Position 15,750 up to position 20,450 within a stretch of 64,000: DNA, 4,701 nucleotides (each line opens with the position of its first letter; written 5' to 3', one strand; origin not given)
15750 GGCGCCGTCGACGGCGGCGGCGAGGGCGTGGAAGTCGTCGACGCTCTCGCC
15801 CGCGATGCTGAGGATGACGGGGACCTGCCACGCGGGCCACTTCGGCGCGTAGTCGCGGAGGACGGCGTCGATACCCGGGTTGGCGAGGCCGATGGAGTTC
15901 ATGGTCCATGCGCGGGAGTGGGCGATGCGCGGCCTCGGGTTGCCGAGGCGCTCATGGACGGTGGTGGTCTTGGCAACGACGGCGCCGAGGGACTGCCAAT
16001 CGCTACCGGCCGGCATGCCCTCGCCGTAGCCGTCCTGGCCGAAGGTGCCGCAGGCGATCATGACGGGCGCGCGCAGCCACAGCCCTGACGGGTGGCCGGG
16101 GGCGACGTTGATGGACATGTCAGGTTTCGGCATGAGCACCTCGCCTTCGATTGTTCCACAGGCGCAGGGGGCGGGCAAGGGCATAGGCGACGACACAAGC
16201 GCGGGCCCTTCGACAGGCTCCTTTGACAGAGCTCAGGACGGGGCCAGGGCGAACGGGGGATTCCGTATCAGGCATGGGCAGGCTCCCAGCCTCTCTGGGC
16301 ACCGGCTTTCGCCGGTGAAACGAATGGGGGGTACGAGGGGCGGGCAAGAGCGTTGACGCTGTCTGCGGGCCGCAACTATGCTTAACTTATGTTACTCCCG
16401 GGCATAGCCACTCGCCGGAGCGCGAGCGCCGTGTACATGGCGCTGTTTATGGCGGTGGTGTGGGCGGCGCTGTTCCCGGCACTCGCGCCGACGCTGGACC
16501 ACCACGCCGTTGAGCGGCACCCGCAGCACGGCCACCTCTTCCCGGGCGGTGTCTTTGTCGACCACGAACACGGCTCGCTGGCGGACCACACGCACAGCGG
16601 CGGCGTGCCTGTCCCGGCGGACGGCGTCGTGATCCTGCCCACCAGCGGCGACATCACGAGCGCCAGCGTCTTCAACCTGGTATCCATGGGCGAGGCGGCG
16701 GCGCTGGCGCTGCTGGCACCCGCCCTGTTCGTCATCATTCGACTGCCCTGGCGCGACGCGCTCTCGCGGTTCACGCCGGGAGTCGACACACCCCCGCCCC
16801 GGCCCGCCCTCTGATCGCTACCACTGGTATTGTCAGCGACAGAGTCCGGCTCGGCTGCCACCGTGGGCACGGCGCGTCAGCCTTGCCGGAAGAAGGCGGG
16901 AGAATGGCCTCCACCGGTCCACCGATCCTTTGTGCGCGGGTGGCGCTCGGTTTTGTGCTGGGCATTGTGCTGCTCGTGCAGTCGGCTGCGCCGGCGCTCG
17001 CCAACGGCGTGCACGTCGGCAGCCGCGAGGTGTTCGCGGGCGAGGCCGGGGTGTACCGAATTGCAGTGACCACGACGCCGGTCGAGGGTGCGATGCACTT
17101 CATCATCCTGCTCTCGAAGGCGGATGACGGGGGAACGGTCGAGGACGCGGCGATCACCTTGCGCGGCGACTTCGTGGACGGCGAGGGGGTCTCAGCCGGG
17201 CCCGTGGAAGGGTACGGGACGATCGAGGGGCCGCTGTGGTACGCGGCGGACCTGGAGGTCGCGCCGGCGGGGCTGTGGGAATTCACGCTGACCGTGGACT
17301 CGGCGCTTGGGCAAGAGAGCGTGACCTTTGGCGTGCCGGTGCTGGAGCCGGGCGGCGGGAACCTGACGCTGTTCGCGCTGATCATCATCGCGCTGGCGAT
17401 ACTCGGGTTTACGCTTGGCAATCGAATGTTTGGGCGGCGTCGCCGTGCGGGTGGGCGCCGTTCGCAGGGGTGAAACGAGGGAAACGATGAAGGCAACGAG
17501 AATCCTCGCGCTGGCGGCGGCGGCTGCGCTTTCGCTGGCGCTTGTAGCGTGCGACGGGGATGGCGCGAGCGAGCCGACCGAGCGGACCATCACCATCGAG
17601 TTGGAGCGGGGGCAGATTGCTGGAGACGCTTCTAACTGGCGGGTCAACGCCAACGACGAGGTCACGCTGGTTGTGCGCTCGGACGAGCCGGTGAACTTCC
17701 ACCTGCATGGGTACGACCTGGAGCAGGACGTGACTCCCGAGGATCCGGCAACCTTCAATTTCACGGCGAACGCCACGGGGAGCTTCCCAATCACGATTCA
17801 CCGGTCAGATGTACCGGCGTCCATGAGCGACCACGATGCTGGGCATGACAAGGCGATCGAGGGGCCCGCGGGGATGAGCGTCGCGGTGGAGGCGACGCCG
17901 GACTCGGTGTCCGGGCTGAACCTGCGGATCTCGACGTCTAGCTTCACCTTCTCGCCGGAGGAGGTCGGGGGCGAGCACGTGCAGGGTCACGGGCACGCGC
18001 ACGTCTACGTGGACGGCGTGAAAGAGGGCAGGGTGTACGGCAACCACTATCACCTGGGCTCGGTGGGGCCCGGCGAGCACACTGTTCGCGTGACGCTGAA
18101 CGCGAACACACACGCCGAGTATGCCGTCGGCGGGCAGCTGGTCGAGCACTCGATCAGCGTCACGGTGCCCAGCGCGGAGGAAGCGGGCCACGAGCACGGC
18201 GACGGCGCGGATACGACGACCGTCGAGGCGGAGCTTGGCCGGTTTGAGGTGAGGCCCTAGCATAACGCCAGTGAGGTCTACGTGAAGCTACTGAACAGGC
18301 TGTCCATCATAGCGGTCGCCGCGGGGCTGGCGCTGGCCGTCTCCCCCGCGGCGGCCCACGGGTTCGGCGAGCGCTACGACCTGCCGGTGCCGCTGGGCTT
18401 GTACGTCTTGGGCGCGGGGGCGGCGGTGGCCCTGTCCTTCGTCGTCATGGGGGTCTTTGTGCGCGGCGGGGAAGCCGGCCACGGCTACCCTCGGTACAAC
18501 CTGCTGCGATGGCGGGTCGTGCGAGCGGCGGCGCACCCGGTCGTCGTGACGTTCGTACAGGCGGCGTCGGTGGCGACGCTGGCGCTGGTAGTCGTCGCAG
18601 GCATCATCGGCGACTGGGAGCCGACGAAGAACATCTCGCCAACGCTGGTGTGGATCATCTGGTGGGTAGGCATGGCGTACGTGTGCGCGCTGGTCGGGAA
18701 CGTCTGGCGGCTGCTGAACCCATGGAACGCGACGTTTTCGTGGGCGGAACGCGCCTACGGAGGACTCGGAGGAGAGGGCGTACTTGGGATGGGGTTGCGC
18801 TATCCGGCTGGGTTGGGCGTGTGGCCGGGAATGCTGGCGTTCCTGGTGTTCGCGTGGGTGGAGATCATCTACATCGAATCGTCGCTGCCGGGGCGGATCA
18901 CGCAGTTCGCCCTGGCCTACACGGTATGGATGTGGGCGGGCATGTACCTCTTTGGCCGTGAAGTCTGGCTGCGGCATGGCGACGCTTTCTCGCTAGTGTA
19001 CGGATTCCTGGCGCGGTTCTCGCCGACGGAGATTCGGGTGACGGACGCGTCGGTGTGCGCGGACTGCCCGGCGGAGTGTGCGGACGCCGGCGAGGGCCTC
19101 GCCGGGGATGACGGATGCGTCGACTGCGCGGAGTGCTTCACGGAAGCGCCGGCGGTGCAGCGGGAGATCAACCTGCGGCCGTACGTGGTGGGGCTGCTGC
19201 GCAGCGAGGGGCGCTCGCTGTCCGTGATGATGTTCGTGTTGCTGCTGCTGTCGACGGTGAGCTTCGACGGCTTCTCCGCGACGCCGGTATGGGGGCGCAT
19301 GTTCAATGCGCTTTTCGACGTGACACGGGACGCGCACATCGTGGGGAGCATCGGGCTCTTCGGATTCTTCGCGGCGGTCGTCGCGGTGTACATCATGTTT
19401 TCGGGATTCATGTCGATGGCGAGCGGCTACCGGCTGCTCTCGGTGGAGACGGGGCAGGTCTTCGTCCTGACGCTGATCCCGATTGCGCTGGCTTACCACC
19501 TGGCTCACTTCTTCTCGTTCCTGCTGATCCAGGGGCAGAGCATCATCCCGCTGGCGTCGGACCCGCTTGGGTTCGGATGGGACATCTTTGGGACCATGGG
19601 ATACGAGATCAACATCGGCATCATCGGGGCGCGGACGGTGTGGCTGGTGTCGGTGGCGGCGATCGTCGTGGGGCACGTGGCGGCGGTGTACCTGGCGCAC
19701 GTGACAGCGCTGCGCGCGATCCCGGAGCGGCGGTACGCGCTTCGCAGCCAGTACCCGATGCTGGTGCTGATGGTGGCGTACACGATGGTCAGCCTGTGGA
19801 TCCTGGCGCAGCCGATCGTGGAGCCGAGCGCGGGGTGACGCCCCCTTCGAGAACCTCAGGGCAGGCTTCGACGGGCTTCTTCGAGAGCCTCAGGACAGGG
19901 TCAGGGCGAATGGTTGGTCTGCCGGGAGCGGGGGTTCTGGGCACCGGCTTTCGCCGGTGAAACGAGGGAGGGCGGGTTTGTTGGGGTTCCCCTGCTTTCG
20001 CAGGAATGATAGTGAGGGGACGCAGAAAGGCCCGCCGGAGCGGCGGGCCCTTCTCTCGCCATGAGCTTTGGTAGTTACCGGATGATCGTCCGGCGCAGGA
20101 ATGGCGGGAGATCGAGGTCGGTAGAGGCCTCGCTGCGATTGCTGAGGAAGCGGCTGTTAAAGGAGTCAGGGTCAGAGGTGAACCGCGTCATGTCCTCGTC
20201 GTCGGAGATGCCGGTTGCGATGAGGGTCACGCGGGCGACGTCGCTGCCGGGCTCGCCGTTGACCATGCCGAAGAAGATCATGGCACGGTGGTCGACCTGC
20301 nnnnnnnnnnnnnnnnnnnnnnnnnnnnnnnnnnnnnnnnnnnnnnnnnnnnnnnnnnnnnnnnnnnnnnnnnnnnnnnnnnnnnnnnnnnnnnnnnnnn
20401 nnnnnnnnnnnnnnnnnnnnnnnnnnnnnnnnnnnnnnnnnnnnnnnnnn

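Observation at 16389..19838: Uncharacterised four-gene operon of His-rich, cupredoxin-like and polytopic membrane proteins: candidate novel metal-handling system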

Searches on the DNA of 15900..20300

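Call 64: search_rna_families(source=window, start=15900, end=20300, threshold=evalue, max_evalue=1)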
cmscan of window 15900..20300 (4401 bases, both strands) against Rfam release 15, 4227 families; matches with E-value up to 1: 0.
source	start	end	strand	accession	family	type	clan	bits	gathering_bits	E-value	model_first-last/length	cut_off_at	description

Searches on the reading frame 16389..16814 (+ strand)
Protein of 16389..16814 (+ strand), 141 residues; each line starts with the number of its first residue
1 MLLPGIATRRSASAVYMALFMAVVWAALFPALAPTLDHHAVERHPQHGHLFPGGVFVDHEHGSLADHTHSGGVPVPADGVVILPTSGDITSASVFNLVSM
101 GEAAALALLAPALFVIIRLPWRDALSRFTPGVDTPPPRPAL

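Call 3: search_protein_families(library=pfam, proteins=[window:16389-16814:+], max_evalue=1)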
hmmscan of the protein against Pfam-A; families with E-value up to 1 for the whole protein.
window:16389-16814:+ (141 aa): 0 families

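Call 4: search_protein_families(library=ncbifam, proteins=[window:16389-16814:+], max_evalue=1)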
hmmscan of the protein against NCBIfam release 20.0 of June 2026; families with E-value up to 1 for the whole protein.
window:16389-16814:+ (141 aa): 1 family
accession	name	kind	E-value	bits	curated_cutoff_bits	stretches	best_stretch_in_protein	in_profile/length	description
NF033494.1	NSS_import_MetS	equivalog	0.5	10.2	70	1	14-28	5-20/53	methionine/alanine import NSS transporter subunit MetS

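Call 118: search_solved_structures(query=A7, max_evalue=10)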
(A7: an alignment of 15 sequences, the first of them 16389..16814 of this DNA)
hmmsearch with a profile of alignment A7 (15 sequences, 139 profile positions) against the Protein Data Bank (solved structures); distinct sequences matched with E-value up to 10: 4.
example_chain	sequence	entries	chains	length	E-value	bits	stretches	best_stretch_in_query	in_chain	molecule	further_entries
1yc0_I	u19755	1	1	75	0.099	16.1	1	56-73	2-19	Kunitz-type protease inhibitor 1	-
6wxq_B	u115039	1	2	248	0.13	15.7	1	64-137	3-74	CRISPR-associated transcription factor Csa3 (Type I-A)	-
1xu7_A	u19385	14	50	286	0.73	13.2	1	56-106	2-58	Corticosteroid 11-beta-dehydrogenase, isozyme 1 | Corticosteroid 11-beta-dehydrogenase isozyme 1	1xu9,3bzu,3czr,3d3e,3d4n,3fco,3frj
6nj7_A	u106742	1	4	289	2.2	11.7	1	56-105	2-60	Corticosteroid 11-beta-dehydrogenase isozyme 1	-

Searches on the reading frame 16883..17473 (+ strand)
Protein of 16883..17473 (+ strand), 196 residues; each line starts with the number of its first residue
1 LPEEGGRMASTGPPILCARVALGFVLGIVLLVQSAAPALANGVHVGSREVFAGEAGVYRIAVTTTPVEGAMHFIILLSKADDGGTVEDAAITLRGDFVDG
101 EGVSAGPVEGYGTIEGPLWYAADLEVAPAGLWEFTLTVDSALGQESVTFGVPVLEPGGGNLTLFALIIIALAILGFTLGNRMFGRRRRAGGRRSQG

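Call 3: search_protein_families(library=pfam, proteins=[window:16883-17473:+], max_evalue=1)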
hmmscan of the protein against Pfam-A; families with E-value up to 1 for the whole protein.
window:16883-17473:+ (196 aa): 0 families

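Call 4: search_protein_families(library=ncbifam, proteins=[window:16883-17473:+], max_evalue=1)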
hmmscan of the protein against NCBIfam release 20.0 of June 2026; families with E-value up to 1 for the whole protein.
window:16883-17473:+ (196 aa): 1 family
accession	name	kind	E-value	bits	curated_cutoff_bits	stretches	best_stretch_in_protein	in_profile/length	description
NF000138.1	AAC_6p_Iz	exception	0.11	12.7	320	1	74-111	47-85/153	aminoglycoside N-acetyltransferase AAC(6')-Iz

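Call 45: search_protein_families(library=pfam, alignment_id=A3, max_evalue=1)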
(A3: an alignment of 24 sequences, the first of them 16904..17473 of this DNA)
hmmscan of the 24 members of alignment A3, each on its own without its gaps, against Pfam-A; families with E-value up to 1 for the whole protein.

A. member 1, window:16904-17473:+ (189 aa): 0 families

B. families by the number of members that match (of 24 scanned): 15 families
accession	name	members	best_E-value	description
PF13115.11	YtkA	8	0.0013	YtkA-like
PF03840.19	SecG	1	0.035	Preprotein translocase SecG subunit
PF23619.1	Ig_VWA7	1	0.053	VWA7 Ig-like domain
PF00801.26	PKD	1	0.072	PKD domain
PF00950.22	ABC-3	1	0.092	ABC 3 transport family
PF23360.2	BBS7_GAE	1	0.094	BBS7 GAE domain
PF04277.18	OAD_gamma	1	0.1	Oxaloacetate decarboxylase, gamma chain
PF09771.14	Tmemb_18A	1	0.1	Transmembrane protein 188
PF14316.11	DUF4381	1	0.12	Domain of unknown function (DUF4381)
PF03873.18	RseA_C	1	0.13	Anti sigma-E protein RseA, C-terminal domain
PF24841.1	DUF7719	1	0.17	Domain of unknown function (DUF7719)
PF20381.4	Rv1476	1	0.18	Membrane protein Rv1476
PF10728.14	DUF2520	1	0.21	Domain of unknown function (DUF2520)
PF19953.4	EACC1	1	0.29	Effector Associated Constant Component 1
PF20087.4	DUF6479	1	0.3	Family of unknown function (DUF6479)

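Call 101: search_solved_structures(query=A3, max_evalue=10)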
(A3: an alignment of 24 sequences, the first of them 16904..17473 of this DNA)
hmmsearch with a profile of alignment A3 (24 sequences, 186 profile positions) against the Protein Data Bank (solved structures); distinct sequences matched with E-value up to 10: 19.
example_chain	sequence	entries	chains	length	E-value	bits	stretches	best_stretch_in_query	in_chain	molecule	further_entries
6nz0_Z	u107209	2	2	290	0.0092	18.9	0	120-149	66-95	Dyslexia-associated protein KIAA0319-like protein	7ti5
9ll2_A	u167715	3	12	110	0.018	17.9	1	71-136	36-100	Copper resistance protein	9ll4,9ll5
5tpk_A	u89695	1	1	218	0.097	15.5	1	29-109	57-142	Protocadherin-15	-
6dlf_A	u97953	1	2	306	0.19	14.6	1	41-71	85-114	Neurotrimin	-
6u7n_A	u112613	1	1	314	0.19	14.6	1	41-71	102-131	Neurotrimin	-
6u6t_A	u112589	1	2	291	0.27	14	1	40-75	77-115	Neuronal growth regulator 1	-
6dld_B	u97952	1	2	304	0.3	13.9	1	40-74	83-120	Neuronal growth regulator 1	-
3j8f_7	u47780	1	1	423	0.35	13.7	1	117-170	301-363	Poliovirus receptor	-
5uv6_A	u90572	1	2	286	0.4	13.5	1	42-69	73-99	Opioid-binding protein/cell adhesion molecule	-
1a6p_A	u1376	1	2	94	0.9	12.4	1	26-57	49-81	T-CELL SURFACE ANTIGEN CD2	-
1t6w_A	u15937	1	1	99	0.93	12.3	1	26-57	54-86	hypothetical protein XP_346638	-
1a64_A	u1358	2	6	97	0.96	12.3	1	26-57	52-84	CD2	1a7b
1cdc_B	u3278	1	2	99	0.97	12.2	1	26-57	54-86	CD2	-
2kmc_A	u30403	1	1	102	1.1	12.1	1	121-149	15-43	Fermitin family homolog 1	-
7sz8_A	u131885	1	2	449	1.2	12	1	43-109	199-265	Cadherin EGF LAG seven-pass G-type receptor 1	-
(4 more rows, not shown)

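Call 113: find_homologous_proteins(query=window:16904-17473:+, max_evalue=0.001)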
Query window:16904-17473:+ (189 aa): 31 proteins with E <= 0.001 among 977 candidates.
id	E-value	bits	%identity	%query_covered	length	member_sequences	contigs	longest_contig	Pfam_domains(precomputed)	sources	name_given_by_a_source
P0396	2.5e-98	345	87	93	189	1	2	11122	-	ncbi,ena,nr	ncbi:MAG: hypothetical protein OXT51_06300 [Chloroflexota bacterium]|nr:hypothetical protein [Chloro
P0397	9.2e-94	330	84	93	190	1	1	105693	-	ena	-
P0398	1.7e-89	317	80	93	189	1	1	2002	-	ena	-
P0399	1.2e-76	275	79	76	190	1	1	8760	-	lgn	-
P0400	1.7e-72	261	66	93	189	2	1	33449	-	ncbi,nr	ncbi:MAG: hypothetical protein OXC99_02385 [Chloroflexi bacterium]|nr:hypothetical protein [Chlorofl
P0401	1.2e-71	258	70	80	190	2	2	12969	-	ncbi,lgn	-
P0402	1.2e-70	255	68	92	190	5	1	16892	-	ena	-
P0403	3.9e-70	253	68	93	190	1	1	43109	-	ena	-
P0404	9.9e-70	252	66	93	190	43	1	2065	-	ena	-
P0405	1.7e-66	242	68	80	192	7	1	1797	-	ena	-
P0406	1.8e-65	238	64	93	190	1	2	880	-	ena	-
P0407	1.8e-65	238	62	93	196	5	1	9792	-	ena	-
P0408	3.9e-64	234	62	76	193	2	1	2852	-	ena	-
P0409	4.9e-64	234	63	76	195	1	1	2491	-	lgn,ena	-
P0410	9.9e-63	229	64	76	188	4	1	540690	-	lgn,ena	-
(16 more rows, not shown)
